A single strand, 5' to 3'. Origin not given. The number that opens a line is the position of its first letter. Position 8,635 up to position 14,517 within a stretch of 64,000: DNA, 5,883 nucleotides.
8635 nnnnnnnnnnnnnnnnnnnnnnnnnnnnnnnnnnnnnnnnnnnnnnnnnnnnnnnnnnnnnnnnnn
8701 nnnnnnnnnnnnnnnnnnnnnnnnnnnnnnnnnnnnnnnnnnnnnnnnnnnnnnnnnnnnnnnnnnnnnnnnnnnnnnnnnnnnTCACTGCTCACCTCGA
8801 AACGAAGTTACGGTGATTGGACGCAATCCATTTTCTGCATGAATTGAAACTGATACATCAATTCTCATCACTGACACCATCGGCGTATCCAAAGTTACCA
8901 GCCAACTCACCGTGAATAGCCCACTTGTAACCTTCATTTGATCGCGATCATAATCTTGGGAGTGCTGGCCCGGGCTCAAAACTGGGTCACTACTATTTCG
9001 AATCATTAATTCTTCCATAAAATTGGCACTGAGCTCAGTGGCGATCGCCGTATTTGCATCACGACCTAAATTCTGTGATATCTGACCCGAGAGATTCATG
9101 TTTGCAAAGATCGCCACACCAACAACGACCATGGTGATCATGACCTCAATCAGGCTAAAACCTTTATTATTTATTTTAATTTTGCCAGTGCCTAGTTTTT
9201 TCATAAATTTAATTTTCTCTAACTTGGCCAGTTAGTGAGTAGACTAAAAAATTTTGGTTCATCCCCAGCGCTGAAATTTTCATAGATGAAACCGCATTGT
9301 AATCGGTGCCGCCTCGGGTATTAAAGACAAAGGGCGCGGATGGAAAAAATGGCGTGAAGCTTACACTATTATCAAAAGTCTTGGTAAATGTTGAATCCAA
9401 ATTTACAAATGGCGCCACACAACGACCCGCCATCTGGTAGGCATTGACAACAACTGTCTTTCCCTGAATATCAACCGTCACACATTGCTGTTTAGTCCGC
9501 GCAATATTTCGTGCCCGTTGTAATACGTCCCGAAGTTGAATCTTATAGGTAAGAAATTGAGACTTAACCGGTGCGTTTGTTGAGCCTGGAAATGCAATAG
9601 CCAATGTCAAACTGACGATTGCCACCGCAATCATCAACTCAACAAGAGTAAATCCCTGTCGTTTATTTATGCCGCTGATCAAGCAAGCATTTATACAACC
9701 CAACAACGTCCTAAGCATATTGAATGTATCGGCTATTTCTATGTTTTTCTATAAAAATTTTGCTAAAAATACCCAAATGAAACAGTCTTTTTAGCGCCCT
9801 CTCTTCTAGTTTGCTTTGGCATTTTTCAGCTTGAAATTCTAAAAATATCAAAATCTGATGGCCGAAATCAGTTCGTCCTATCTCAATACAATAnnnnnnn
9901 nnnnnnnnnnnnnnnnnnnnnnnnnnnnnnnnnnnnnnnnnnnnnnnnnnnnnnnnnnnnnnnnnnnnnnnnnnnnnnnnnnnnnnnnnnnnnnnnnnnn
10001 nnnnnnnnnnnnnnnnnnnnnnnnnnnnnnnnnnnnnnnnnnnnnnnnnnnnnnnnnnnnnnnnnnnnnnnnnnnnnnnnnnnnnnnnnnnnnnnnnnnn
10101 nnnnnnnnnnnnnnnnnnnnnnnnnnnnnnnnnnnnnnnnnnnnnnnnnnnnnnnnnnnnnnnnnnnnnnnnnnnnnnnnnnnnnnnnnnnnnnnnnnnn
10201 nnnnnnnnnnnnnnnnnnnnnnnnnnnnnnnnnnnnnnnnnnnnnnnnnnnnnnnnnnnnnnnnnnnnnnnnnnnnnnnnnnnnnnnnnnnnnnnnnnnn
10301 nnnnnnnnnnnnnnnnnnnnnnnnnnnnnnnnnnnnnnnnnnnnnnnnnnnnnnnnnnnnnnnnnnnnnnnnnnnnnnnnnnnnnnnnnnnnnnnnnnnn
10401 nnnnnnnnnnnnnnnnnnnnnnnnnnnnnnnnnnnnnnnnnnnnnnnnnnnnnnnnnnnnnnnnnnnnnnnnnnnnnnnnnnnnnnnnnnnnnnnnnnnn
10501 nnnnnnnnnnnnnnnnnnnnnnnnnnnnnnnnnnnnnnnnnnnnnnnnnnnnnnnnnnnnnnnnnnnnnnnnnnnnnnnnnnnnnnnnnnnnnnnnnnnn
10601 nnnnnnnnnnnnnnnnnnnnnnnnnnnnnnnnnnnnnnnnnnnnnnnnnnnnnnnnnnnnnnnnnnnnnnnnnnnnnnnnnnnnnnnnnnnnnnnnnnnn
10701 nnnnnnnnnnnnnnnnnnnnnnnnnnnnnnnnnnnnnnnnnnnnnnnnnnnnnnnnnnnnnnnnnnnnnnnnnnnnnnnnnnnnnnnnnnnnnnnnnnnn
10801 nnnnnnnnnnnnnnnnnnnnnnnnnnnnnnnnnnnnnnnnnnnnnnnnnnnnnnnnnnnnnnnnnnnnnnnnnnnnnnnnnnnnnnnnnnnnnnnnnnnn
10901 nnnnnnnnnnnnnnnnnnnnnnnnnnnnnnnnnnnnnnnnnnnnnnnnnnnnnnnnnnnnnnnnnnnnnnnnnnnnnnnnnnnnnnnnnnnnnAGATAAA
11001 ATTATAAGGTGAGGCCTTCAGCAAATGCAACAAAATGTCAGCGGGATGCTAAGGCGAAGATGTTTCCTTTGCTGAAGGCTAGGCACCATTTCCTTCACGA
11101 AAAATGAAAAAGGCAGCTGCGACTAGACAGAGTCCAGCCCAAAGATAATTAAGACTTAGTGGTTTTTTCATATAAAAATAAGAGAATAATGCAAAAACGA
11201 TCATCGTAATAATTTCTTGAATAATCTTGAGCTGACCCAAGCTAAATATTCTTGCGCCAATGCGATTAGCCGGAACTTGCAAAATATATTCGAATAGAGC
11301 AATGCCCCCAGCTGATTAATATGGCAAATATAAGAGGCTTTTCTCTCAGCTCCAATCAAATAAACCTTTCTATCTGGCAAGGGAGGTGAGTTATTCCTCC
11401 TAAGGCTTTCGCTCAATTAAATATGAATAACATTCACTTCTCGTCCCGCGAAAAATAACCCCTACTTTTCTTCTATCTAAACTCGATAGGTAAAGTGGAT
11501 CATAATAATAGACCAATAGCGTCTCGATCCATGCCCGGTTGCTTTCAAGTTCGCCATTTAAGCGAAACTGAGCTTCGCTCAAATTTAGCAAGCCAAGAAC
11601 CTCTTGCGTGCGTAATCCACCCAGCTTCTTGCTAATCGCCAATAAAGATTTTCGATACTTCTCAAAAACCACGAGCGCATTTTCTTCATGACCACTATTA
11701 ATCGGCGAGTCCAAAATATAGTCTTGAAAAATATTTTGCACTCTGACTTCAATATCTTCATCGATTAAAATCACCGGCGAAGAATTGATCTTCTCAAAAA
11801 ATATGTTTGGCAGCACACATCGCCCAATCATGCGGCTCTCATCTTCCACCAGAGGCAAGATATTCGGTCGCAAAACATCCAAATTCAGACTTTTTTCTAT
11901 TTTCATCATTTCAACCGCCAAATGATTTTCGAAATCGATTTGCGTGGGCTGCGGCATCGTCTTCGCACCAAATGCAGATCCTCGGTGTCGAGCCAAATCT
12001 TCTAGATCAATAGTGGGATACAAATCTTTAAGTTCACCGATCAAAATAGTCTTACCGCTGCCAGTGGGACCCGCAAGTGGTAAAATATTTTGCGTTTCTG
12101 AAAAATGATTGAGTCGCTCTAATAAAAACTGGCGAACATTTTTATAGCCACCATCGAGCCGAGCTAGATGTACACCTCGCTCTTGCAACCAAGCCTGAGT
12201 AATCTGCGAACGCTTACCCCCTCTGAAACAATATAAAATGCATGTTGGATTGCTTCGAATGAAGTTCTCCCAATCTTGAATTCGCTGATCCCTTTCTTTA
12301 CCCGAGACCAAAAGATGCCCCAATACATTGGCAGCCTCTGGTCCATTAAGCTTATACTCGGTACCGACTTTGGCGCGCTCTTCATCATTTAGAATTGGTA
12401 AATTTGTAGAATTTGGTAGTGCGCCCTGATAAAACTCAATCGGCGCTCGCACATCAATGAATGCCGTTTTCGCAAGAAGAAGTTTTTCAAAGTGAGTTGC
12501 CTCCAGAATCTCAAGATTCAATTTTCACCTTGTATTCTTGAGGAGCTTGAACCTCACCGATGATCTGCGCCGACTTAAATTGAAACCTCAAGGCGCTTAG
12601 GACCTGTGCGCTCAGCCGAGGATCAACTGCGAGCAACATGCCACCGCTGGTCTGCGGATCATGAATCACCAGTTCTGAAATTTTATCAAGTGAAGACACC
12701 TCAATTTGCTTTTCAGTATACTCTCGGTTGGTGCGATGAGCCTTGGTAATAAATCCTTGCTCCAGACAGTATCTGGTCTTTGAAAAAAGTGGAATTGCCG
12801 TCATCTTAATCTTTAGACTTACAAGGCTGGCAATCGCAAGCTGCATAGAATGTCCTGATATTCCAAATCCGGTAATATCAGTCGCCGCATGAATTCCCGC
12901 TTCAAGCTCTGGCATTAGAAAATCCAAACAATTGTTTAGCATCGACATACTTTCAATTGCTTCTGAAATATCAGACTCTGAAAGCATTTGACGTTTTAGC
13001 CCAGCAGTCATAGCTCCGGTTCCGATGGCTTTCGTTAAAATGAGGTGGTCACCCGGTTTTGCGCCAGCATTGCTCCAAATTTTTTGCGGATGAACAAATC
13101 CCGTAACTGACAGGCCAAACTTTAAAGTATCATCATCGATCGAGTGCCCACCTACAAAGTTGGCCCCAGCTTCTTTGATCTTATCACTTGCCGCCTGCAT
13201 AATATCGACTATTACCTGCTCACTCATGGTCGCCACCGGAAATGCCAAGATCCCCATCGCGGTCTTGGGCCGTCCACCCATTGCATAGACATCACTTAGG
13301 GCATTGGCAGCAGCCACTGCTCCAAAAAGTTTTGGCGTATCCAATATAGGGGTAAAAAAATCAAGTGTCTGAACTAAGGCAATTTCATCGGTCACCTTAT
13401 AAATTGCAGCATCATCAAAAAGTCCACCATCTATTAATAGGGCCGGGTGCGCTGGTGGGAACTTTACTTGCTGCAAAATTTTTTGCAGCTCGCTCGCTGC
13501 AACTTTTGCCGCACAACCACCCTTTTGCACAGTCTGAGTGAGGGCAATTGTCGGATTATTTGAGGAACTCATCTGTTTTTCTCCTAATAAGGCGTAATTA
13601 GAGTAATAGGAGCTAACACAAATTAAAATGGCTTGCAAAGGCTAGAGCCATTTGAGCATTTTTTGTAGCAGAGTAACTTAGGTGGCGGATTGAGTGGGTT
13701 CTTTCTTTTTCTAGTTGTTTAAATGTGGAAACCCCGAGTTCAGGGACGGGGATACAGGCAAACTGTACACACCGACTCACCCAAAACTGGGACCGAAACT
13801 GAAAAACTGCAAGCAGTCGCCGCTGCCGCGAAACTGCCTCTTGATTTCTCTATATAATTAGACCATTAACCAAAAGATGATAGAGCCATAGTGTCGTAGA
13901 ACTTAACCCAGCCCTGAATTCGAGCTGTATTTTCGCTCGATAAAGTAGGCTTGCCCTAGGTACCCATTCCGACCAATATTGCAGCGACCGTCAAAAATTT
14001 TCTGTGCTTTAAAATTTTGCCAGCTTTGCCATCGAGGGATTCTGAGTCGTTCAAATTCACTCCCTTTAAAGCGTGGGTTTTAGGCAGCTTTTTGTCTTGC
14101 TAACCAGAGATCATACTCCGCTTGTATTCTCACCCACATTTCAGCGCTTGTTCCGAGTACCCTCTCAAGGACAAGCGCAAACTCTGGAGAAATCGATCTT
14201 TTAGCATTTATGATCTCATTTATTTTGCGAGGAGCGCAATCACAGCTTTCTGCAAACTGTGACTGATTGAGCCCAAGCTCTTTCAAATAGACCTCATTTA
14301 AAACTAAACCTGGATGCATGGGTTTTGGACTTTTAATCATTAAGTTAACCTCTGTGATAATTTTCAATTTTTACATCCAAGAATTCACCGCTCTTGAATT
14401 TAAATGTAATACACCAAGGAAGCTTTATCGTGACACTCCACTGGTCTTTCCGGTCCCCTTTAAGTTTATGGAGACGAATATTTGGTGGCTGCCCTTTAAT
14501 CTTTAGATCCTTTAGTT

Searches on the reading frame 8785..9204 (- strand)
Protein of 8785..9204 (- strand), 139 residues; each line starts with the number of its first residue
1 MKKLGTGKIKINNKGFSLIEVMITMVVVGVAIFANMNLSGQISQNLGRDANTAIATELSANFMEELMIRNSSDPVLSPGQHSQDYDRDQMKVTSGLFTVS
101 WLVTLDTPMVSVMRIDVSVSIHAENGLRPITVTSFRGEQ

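Call 87: search_protein_families(library=pfam, proteins=[window:8785-9204:-], max_evalue=0.00001)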
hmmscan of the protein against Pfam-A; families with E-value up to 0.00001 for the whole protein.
window:8785-9204:- (139 aa): 1 family
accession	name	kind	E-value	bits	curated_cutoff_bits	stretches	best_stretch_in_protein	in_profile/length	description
PF07963.17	N_methyl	-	3e-07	30.2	21.2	1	12-32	3-23/27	Prokaryotic N-terminal methylation motif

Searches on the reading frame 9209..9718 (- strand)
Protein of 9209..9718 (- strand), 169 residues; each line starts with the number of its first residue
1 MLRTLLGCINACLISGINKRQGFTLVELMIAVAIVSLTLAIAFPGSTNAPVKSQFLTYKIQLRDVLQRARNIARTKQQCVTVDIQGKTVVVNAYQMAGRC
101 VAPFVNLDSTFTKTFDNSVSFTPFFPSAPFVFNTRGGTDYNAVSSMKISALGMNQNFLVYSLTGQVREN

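Call 87: search_protein_families(library=pfam, proteins=[window:9209-9718:-], max_evalue=0.00001)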
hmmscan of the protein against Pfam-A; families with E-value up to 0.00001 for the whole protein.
window:9209-9718:- (169 aa): 1 family
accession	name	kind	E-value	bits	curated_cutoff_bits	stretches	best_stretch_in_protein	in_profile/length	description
PF07963.17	N_methyl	-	5.4e-09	35.7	21.2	1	18-43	2-27/27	Prokaryotic N-terminal methylation motif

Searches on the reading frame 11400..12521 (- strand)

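Call 87: search_protein_families(library=pfam, proteins=[window:11400-12521:-], max_evalue=0.00001)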
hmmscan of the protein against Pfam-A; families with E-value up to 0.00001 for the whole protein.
window:11400-12521:- (373 aa): 1 family
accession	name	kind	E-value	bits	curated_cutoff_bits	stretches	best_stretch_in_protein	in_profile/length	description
PF00581.25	Rhodanese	-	4.2e-08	34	22.2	1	17-129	11-99/102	Rhodanese-like domain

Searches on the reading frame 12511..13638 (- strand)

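Call 13: search_protein_families(library=pfam, proteins=[window:12511-13638:-])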
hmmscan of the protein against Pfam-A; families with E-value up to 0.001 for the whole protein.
window:12511-13638:- (375 aa): 2 families
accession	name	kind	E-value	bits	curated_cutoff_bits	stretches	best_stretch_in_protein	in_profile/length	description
PF00586.29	AIRS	-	1.3e-21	77.6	24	1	75-182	2-112/112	AIR synthase related protein, N-terminal domain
PF02769.27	AIRS_C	-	3.2e-19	70.1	23.1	1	194-373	1-155/156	AIR synthase related protein, C-terminal domain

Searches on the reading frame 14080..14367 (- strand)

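Call 13: search_protein_families(library=pfam, proteins=[window:14080-14367:-])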
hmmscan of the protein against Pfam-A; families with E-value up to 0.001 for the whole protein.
window:14080-14367:- (95 aa): 2 families
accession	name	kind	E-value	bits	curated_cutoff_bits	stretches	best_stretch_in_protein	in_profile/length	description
PF01381.28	HTH_3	-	1.1e-07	32.2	23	1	27-76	4-53/55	Helix-turn-helix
PF13560.12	HTH_31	-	0.00028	21.6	27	1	31-77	13-60/64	Helix-turn-helix domain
